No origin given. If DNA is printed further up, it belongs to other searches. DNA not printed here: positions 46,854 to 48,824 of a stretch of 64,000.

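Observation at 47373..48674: Unusual fusion: Cas9/McrA-like HNH motif joined to a polytopic membrane and coiled-coil half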

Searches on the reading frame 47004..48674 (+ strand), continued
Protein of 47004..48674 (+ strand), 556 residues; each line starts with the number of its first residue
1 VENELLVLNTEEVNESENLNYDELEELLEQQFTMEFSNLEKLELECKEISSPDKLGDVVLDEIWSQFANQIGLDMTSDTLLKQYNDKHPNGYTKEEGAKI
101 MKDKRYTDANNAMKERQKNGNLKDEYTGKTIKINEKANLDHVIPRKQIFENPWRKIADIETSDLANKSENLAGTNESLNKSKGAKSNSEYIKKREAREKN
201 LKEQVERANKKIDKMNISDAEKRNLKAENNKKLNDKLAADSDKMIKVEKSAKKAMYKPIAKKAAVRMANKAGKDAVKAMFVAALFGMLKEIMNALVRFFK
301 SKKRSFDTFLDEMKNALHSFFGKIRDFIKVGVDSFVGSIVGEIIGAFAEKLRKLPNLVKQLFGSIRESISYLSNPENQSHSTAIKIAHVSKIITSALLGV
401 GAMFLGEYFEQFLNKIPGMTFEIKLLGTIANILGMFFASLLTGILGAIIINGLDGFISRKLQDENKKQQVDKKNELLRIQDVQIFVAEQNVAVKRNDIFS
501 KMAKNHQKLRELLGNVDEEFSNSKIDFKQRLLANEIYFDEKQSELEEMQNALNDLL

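Call 52: find_encoding_contigs(protein=P0238, flank=8000, max_places=3)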
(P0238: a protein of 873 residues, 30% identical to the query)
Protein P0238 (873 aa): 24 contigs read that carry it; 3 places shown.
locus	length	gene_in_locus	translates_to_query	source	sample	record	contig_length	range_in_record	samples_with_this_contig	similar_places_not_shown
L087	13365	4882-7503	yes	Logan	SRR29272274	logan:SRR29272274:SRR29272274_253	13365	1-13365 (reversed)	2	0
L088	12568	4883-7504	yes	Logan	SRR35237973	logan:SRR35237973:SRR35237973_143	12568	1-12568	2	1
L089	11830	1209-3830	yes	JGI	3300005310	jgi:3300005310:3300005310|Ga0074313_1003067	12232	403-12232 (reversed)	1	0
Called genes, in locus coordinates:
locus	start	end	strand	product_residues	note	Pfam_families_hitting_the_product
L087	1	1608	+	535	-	?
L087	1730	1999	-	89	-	PF15738:YafQ_toxin, PF05016:ParE_toxin (weak)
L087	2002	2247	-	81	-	-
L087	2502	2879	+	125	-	PF21983:NikA-like, PF05713:MobC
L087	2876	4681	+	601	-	-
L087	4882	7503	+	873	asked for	-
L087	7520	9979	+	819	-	PF00350:Dynamin_N, PF01926:MMR_HSR1 (faint)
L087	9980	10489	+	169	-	-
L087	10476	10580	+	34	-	-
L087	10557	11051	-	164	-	PF13610:DDE_Tnp_IS240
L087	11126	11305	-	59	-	-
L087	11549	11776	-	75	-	-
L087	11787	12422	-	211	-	PF01656:CbiA, PF10609:ParA (faint), PF13614:AAA_31 (faint)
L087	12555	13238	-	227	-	PF01051:Rep3_N, PF21205:Rep3_C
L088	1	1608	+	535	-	?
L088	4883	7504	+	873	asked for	-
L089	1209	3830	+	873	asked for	-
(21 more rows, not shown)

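Call 55: search_protein_families(library=pfam, alignment_id=A5, max_evalue=0.00001)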
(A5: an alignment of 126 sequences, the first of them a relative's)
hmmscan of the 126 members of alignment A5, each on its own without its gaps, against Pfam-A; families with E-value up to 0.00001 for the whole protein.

A. member 1, L040:6073-7293:- (406 aa): 4 families
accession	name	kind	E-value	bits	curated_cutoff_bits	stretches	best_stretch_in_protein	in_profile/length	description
PF00270.35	DEAD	-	3.8e-43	147.5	26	1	55-217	1-163/167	DEAD/DEAH box helicase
PF00271.37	Helicase_C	-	3.2e-31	108.3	23.5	1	255-363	1-110/110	Helicase conserved C-terminal domain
PF04851.21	ResIII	-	1.7e-11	44.7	22.5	1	62-215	12-163/164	Type III restriction enzyme, res subunit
PF00176.29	SNF2-rel_dom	-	8e-06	25.6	24.9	0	77-213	26-162/290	SNF2-related domain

B. families by the number of members that match (of 126 scanned): 136 families (the first 25 are shown)
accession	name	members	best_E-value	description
PF00589.27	Phage_integrase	5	7.2e-31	Phage integrase family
PF13280.12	WYL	5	5.7e-18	WYL domain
PF13245.12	AAA_19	4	2e-16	AAA domain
PF13847.12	Methyltransf_31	4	3.4e-14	Methyltransferase domain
PF00270.35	DEAD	3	3.8e-43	DEAD/DEAH box helicase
PF00239.26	Resolvase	3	2.3e-34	Resolvase, N terminal domain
PF07508.19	Recombinase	3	6.2e-27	Recombinase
PF13604.12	AAA_30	3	2.1e-24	AAA domain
PF14659.12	Phage_int_SAM_3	3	5.5e-16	Phage integrase, N-terminal SAM-like domain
PF14657.12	Arm-DNA-bind_4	3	4.6e-15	Arm DNA-binding domain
PF13408.12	Zn_ribbon_recom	3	2.1e-14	Recombinase zinc beta ribbon domain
PF13538.12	UvrD_C_2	3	8.4e-09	UvrD-like helicase C-terminal domain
PF01443.25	Viral_helicase1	3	5.2e-07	Viral superfamily 1 RNA helicase core domain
PF04851.21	ResIII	2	9.3e-42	Type III restriction enzyme, res subunit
PF00005.33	ABC_tran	2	2e-30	ABC transporter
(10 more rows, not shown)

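Call 56: search_protein_families(library=padloc, alignment_id=A5, max_evalue=1e-10)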
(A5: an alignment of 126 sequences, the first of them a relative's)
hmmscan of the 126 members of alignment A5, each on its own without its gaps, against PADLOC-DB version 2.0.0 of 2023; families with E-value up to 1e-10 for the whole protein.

A. member 1, L040:6073-7293:- (406 aa): 14 families
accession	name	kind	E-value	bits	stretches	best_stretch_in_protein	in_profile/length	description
PDLC02864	DpdF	-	4.3e-28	96.4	1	41-373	10-339/610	DpdF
PDLC02503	BrxHI|BrxHII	-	1.7e-27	94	1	38-375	8-355/698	BrxHI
PDLC02861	DpdF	-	1.6e-23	80.9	1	42-371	20-342/611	DpdF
PDLC02707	PbeA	-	1.1e-21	75.1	1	245-359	497-614/672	PbeA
PDLC03928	PsyrT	-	1.8e-20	70.8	1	41-387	11-358/689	-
PDLC02870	DpdF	-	3.5e-20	70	1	45-369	5-327/534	DpdF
PDLC03960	SngC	-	6.7e-19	66.1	1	38-395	9-394/720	-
PDLC01439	typeIV_DinG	-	1e-15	55.5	0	50-118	13-78/575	CAS-IV-A; associated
PDLC02859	DpdF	-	5.5e-15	52.8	1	65-375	112-428/545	DpdF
PDLC01770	Cas3g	-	7.1e-13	45.9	0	71-156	29-118/733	-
PDLC02623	DrmD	-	5e-12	42.4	1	261-369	522-630/1040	DrmD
PDLC01252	Cas3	-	8.3e-12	43.2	1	72-395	3-316/324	CAS-I; effector_G3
PDLC02704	PbeA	-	2.2e-11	41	0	249-361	508-630/682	PbeA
PDLC02501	BrxHI|BrxHII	-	6.7e-11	39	0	48-369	18-350/925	BrxHI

B. families by the number of members that match (of 126 scanned): 158 families (the first 25 are shown)
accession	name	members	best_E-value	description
PDLC01457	WYL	5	5.8e-39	"CAS-I,CAS-II,CAS-III,CAS-IV,CAS-V,CAS-VI; associated_signaling"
PDLC01652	WYL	5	1.8e-33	"CAS-I,CAS-II,CAS-III,CAS-IV,CAS-V,CAS-VI; associated_signaling"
PDLC04134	mad2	3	1.2e-24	mads_2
PDLC05065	PDC-S68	2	0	-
PDLC05066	PDC-S68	2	1.6e-147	-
PDLC05064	PDC-S68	2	1.8e-132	-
PDLC01734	typeIV_RecD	2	2.2e-43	RecD_0_IVD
PDLC01148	RecD_like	2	1.2e-27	RecD/Tra ATPase fused to N-terminal HHH domain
PDLC04135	mad3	2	1.7e-26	mads_3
PDLC02707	PbeA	2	1.1e-21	PbeA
PDLC04475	PDC-M16A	2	1.8e-16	-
PDLC04476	PDC-M16A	2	1.6e-15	-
PDLC03048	REase_I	1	0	Type I restriction enzyme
PDLC05014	PDC-S41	1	6.3e-284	-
PDLC00090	GajA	1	1.1e-239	AAA ATPase domain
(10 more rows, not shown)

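Call 58: search_dna_similar(query=window:47004-48671:+, collection=phages, mode=protein, max_evalue=0.001)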
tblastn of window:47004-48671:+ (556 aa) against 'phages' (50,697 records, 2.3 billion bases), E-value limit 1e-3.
Records with a match: 7; places in all: 7; records where one place covers at least 80% of the query: 0.
Best place of each record, by identity: <60% 7.
By first word of the organism name: Aeromonas 7.
By host as written in the record: Aeromonas hydrophila 7.
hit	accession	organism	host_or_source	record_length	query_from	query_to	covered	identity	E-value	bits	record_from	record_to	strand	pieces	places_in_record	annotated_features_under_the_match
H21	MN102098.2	Aeromonas phage D3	Aeromonas hydrophila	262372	104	275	31%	31.5%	2e-8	64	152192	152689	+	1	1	hypothetical protein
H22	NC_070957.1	Aeromonas phage D3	Aeromonas hydrophila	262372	104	275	31%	31.5%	2e-8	64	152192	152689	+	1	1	hypothetical protein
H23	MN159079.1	Aeromonas phage D9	Aeromonas hydrophila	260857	104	275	31%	31.5%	2e-8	63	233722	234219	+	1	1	hypothetical protein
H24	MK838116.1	Aeromonas phage LAh10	Aeromonas hydrophila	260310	104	275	31%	31.5%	2e-8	63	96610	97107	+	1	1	putative cobalamin adenosyltransferase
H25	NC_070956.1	Aeromonas phage LAh10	Aeromonas hydrophila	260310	104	275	31%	31.5%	2e-8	63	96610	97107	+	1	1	putative cobalamin adenosyltransferase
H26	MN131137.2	Aeromonas phage D6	Aeromonas hydrophila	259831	104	275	31%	31.5%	2e-8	63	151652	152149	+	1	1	hypothetical protein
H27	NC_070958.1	Aeromonas phage D6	Aeromonas hydrophila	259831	104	275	31%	31.5%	2e-8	63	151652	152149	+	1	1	hypothetical protein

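Call 67: get_annotated_region(hit=H13, flank=5000)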
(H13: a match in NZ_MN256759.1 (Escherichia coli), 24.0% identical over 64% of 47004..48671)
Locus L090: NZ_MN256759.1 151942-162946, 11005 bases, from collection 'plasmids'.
description: Escherichia coli strain 4M9F plasmid p4M9F, complete sequence
organism: Escherichia coli (NCBI taxid 562)
taxonomy: Bacteria; Pseudomonadota; Gammaproteobacteria; Enterobacterales; Enterobacteriaceae; Escherichia; Escherichia coli
host: -; source: -; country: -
typing (MOB-suite, as given by PLSDB): non-mobilizable; replicon IncHI1B; mating-pair formation MPF_F
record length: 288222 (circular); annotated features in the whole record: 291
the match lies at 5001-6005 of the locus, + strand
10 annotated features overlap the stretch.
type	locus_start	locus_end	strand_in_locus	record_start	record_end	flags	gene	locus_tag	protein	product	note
CDS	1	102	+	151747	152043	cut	-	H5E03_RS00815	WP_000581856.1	type II toxin-antitoxin system RelE/ParE family toxin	-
CDS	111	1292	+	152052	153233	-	-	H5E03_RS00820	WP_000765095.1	hypothetical protein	-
CDS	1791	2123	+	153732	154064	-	-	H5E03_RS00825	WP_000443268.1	hypothetical protein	-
CDS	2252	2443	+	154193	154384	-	-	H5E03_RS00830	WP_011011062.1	hypothetical protein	-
CDS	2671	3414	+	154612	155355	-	-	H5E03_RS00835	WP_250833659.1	hypothetical protein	-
CDS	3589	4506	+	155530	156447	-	-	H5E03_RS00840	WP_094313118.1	IS5 family transposase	-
CDS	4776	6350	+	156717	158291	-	-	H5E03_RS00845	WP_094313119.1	hypothetical protein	-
CDS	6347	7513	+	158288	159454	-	-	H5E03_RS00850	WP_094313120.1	hypothetical protein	-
CDS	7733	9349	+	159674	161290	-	-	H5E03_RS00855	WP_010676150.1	IS1634 family transposase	-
CDS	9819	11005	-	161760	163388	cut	-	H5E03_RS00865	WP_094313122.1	Tn7-like element transposition protein TnsE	-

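Call 68: get_annotated_region(hit=H10, flank=5000)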
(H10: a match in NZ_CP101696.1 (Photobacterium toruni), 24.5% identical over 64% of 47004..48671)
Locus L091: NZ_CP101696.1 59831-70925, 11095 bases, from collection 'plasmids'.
description: Photobacterium toruni strain WD2103 plasmid unnamed1, complete sequence
organism: Photobacterium toruni (NCBI taxid 1935446)
taxonomy: Bacteria; Pseudomonadota; Gammaproteobacteria; Vibrionales; Vibrionaceae; Photobacterium; Photobacterium toruni
host: -; source: Paralichthys olivaceus; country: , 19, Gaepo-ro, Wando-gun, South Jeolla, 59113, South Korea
typing (MOB-suite, as given by PLSDB): non-mobilizable
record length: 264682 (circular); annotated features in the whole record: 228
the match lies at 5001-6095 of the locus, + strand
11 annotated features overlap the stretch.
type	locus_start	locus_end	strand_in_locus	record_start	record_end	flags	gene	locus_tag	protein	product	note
CDS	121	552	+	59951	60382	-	-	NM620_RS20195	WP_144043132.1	hypothetical protein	-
CDS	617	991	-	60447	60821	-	-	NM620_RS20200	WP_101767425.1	hypothetical protein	-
CDS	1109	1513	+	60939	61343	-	-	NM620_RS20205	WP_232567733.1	hypothetical protein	-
CDS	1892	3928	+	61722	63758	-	dinG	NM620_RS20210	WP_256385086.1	ATP-dependent DNA helicase DinG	GO:0006139 - nucleobase-containing compound metabolic process [Evidence IEA]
CDS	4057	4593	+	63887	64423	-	-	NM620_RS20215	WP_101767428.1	hypothetical protein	-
CDS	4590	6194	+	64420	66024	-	-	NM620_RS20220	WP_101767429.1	hypothetical protein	-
CDS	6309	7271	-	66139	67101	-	-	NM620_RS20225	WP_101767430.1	hypothetical protein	-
CDS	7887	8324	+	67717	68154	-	-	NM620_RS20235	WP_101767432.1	hypothetical protein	-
CDS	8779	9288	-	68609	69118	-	-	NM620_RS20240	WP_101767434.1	hypothetical protein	-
CDS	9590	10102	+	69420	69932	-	-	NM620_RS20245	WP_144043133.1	hypothetical protein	-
CDS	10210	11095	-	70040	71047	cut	-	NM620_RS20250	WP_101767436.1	hypothetical protein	-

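Call 76: find_encoding_contigs(protein=P0173, flank=8000, max_places=3)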
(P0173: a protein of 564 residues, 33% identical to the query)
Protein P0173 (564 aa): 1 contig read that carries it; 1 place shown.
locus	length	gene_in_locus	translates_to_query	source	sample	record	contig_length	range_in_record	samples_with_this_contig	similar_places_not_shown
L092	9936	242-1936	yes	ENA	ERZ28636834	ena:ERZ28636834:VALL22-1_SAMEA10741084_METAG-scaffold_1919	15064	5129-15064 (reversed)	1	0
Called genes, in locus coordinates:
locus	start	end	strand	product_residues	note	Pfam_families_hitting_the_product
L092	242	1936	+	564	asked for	-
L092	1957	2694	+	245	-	-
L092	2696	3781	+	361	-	PF13401:AAA_22 (faint), PF20720:nSTAND3 (weak), PF00004:AAA, PF17866:AAA_lid_6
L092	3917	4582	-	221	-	-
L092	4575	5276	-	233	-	PF00005:ABC_tran, PF13304:AAA_21 (faint)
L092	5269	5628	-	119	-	PF00392:GntR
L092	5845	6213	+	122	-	-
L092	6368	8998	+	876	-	PF00171:Aldedh, PF00465:Fe-ADH, PF13685:Fe-ADH_2, PF25137:ADH_Fe_C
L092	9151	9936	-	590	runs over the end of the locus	PF00664:ABC_membrane, PF00005:ABC_tran, PF13304:AAA_21 (faint)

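Call 77: find_encoding_contigs(protein=P0255, flank=8000, max_places=3)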
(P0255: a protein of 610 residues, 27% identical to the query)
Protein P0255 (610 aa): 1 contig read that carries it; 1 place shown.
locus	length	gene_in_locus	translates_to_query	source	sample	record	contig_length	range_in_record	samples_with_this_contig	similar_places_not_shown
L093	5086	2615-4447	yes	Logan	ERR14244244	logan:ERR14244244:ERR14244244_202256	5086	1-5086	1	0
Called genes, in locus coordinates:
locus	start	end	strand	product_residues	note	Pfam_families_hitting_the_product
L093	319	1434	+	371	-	PF01098:FTSW_RODA_SPOVE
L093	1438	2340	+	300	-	PF01745:IPT (weak), PF01715:IPPT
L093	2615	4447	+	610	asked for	-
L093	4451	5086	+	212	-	?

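Call 79: get_annotated_region(hit=H25, flank=4000)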
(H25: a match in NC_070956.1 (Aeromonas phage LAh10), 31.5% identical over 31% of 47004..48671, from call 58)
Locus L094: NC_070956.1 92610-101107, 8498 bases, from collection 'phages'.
description: Aeromonas phage LAh10, complete genome.
organism: Aeromonas phage LAh10 (NCBI taxid 2591025)
taxonomy: Viruses; Duplodnaviria; Heunggongvirae; Uroviricota; Caudoviricetes; Ludhianavirus; Ludhianavirus LAh10
host: Aeromonas hydrophila; source: -; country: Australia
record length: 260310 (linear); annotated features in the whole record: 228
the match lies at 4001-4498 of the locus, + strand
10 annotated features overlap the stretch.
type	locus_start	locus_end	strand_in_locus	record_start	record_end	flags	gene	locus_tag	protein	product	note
CDS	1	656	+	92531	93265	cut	-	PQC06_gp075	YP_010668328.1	hypothetical protein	hypothetical protein 51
CDS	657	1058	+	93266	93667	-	-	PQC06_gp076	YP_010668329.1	hypothetical protein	hypothetical protein 52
CDS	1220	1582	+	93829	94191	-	-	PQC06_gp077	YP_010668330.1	hypothetical protein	hypothetical protein 53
CDS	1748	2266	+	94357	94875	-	-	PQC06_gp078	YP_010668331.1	hypothetical protein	hypothetical protein 54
CDS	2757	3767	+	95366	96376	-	-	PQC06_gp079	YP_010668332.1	putative chemotaxis protein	-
CDS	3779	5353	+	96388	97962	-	-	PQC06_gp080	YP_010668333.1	putative cobalamin adenosyltransferase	-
CDS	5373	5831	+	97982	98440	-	-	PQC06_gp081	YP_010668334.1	antimicrobial peptide resistance and lipid A acylation protein PagP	hypothetical protein 55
CDS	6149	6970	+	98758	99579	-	-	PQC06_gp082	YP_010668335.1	hypothetical protein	hypothetical protein 56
CDS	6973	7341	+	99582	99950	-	-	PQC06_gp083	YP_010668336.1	hypothetical protein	hypothetical protein 57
CDS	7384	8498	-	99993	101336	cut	-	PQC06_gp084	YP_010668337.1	hypothetical protein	hypothetical protein 58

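Call 90: get_annotated_region(hit=H17, flank=5000)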
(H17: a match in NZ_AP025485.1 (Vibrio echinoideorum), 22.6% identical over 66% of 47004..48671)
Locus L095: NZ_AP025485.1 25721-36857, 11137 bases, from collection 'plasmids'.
description: Vibrio echinoideorum strain DSM 107264 plasmid p1, complete sequence
organism: Vibrio echinoideorum (NCBI taxid 2100116)
taxonomy: Bacteria; Pseudomonadota; Gammaproteobacteria; Vibrionales; Vibrionaceae; Vibrio; Vibrio echinoideorum
host: -; source: -; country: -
typing (MOB-suite, as given by PLSDB): conjugative; relaxase MOBF; mating-pair formation MPF_F
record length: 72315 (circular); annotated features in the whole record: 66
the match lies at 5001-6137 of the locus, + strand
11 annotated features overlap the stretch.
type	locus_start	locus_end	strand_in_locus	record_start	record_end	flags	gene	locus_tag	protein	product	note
CDS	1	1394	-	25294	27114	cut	-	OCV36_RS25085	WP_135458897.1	Hsp70 family protein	-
CDS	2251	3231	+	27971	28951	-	-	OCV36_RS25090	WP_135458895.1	WYL domain-containing protein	-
CDS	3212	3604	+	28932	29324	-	-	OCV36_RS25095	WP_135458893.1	TerB family tellurite resistance protein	-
CDS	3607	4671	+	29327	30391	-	-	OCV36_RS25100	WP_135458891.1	chemotaxis protein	-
CDS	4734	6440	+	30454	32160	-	-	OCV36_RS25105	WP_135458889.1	ATPase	-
CDS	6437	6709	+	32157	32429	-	-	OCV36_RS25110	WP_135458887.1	YkgJ family cysteine cluster protein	-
CDS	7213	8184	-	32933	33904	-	-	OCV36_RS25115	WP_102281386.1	ParB family protein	-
CDS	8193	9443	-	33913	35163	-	-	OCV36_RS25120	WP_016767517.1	ParA family protein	-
CDS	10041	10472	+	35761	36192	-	-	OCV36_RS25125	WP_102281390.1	hypothetical protein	-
CDS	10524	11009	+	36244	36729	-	radC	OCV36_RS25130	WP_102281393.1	DNA repair protein RadC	GO:0006281 - DNA repair [Evidence IEA]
CDS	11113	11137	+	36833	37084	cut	-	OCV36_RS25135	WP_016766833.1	hypothetical protein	-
